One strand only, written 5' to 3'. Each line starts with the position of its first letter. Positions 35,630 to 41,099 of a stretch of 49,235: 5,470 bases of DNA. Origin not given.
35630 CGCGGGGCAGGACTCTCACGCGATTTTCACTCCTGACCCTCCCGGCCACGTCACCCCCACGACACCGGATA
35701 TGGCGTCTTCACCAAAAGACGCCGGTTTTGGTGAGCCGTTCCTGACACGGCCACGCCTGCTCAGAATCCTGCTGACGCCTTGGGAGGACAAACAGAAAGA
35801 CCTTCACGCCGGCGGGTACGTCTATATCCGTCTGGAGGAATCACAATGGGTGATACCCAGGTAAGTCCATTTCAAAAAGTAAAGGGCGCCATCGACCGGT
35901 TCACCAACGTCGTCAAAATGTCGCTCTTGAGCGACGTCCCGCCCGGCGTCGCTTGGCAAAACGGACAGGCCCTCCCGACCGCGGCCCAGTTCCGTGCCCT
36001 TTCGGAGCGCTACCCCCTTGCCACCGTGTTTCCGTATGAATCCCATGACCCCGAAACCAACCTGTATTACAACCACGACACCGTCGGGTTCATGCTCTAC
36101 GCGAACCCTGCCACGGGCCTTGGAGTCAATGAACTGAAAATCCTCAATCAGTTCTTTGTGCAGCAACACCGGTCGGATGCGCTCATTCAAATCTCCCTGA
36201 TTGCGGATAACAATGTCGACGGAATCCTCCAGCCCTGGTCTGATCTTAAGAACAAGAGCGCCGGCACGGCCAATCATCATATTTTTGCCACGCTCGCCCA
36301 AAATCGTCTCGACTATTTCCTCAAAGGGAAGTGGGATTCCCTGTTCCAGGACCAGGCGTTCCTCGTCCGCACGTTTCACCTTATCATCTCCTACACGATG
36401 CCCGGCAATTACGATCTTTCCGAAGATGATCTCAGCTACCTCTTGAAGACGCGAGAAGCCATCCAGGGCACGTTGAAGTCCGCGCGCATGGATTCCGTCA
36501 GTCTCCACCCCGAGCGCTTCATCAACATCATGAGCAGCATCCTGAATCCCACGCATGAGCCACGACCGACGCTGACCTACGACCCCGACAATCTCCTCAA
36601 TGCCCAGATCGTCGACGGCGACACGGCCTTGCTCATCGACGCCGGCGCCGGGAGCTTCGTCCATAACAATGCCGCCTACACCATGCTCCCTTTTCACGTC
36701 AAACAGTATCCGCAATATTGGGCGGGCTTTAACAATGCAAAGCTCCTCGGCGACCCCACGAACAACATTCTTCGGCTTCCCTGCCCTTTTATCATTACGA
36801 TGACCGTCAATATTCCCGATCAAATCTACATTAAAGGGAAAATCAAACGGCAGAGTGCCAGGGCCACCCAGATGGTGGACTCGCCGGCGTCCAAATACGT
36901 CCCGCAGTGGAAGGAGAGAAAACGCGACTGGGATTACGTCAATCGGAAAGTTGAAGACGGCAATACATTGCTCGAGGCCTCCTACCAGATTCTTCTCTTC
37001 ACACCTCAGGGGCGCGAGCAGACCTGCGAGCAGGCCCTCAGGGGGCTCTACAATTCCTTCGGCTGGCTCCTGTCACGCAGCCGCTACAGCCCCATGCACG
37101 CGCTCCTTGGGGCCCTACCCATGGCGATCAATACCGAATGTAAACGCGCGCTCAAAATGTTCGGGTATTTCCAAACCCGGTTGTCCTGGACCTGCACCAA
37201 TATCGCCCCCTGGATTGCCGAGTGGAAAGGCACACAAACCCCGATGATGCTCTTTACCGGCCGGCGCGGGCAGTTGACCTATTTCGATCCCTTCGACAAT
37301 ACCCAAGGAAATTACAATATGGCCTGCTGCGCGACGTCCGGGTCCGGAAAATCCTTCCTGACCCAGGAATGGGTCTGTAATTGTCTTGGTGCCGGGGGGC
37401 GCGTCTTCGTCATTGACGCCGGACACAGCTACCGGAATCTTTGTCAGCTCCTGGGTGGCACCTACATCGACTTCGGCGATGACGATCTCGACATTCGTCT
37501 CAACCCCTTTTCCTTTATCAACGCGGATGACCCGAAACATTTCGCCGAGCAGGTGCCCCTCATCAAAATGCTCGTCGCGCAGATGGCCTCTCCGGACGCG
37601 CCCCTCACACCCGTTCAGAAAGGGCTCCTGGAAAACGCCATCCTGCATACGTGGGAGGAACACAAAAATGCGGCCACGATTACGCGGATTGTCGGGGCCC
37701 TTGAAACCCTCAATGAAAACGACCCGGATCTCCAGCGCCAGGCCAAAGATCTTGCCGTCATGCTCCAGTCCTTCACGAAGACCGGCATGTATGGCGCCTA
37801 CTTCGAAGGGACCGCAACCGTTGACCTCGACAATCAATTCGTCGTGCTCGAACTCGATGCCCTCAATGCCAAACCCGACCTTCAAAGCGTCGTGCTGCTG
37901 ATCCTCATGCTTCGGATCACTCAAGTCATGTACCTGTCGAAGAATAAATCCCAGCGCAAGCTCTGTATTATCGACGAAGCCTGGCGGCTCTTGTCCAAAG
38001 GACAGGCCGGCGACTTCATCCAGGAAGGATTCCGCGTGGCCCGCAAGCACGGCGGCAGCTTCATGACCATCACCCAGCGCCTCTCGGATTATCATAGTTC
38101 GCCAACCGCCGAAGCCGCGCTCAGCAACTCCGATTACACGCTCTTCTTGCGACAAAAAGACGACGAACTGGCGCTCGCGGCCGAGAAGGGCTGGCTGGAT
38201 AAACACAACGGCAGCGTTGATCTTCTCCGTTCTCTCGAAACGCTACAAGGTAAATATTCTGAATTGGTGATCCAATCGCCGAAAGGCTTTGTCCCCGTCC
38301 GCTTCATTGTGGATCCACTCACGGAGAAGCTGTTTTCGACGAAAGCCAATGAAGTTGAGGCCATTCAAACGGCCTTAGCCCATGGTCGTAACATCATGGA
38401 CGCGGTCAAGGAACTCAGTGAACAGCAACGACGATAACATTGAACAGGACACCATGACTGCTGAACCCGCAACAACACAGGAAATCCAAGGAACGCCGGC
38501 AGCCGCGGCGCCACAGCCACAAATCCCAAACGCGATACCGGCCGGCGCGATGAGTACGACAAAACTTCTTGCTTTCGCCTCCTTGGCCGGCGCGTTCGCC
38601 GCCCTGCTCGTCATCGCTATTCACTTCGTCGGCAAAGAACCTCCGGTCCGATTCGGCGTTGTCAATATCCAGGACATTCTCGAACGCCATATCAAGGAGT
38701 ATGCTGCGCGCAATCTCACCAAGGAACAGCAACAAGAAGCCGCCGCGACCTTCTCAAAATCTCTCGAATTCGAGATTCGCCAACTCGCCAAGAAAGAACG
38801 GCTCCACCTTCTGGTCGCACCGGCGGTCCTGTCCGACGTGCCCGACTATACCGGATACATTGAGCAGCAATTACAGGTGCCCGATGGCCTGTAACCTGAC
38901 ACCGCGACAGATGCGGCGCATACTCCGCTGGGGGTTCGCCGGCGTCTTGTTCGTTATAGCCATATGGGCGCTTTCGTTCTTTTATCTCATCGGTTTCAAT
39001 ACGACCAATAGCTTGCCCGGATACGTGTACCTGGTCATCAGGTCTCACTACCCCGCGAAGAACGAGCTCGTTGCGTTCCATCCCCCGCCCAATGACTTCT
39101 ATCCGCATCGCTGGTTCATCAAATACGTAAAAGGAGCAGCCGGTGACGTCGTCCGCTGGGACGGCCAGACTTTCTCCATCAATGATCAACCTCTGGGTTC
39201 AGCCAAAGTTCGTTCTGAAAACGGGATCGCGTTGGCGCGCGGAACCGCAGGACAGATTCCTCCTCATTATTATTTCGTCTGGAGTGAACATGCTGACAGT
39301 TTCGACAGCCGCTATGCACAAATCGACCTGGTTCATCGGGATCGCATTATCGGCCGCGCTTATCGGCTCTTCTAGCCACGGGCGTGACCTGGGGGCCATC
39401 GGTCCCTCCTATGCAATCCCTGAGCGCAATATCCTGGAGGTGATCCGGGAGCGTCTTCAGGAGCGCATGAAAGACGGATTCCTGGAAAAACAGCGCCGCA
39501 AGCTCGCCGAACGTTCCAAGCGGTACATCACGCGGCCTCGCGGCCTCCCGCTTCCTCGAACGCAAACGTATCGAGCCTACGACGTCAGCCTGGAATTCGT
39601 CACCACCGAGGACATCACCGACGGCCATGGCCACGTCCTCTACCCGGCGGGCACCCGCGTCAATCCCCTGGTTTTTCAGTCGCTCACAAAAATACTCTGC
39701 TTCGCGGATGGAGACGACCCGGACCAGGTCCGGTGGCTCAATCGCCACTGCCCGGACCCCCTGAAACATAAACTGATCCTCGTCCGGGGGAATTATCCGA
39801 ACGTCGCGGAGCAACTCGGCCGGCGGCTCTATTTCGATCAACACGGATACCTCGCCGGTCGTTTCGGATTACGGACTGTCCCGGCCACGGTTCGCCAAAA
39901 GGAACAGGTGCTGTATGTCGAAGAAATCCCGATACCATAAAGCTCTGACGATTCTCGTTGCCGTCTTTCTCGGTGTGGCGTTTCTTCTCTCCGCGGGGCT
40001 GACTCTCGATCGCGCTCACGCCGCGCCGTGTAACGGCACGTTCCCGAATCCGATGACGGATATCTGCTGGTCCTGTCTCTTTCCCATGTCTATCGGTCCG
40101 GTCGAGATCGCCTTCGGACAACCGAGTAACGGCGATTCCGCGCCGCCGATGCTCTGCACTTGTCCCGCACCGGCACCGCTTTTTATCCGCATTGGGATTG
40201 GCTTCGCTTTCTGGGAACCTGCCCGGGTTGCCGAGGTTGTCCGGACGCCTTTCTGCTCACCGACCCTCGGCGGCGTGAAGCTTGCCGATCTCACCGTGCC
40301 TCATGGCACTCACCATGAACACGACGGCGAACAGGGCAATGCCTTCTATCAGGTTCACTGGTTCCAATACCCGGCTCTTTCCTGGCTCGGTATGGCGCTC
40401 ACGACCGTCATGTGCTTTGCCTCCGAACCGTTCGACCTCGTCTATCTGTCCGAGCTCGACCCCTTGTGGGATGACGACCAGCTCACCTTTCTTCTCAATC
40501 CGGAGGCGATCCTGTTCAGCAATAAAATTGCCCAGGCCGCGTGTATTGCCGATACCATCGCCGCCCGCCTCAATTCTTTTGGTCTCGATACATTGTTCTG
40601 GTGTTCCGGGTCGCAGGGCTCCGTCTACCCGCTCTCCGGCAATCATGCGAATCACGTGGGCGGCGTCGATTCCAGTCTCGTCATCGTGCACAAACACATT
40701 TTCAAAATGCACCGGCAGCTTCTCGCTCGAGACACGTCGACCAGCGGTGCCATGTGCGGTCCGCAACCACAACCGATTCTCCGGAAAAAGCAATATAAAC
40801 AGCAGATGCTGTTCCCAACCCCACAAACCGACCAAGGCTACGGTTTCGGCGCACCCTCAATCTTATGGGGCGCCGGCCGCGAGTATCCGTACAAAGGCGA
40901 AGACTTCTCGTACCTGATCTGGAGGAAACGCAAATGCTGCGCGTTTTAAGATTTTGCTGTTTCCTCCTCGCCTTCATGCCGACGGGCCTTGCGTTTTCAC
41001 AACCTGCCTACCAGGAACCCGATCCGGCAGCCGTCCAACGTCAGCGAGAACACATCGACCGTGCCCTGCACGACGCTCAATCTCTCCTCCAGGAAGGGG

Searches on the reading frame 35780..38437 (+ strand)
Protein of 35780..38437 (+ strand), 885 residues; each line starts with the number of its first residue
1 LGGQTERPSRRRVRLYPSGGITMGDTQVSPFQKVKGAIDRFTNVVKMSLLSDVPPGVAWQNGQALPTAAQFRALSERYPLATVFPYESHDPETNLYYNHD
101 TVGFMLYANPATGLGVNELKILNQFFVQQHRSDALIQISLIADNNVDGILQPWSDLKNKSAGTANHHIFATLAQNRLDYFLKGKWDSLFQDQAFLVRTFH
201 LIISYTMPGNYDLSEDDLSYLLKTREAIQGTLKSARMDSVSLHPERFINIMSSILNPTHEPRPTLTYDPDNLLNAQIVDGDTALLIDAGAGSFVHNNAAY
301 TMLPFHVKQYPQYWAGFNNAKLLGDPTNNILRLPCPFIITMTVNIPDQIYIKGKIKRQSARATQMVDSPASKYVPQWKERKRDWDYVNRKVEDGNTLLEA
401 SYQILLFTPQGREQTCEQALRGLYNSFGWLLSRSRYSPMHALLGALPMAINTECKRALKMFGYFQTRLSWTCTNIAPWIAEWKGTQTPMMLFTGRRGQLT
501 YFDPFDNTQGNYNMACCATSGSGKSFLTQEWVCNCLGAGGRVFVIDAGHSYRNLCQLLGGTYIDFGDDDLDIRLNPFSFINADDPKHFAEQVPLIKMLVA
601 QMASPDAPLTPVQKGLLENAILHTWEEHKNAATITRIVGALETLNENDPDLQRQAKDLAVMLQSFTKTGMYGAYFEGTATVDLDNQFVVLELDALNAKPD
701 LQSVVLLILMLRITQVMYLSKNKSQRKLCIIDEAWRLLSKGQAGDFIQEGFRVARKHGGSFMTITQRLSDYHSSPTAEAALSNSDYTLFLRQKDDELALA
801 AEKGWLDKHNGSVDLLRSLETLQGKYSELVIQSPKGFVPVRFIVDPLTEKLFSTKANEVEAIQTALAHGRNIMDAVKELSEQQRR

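Call 71: search_protein_families(library=pfam, proteins=[window:35780-38437:+], max_evalue=0.001)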
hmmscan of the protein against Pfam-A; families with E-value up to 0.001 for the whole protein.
window:35780-38437:+ (885 aa): 3 families
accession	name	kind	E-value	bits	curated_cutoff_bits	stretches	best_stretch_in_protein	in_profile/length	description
PF11130.14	TraC_F_IV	-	2.2e-72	244.6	28.1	1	81-449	2-374/375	TraC protein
PF19044.6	P-loop_TraG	-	3.2e-39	135.2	25.8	1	509-882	27-412/413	TraG P-loop domain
PF12846.13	AAA_10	-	1.7e-10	40.9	27.5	1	511-774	21-289/362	AAA-like domain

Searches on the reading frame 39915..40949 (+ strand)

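Call 71: search_protein_families(library=pfam, proteins=[window:39915-40949:+], max_evalue=0.001)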
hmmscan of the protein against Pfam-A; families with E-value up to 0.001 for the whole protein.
window:39915-40949:+ (344 aa): 1 family
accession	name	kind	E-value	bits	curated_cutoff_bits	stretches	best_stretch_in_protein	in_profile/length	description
PF06834.16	TraU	-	8.3e-104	347.7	26.5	1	41-343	1-305/306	TraU protein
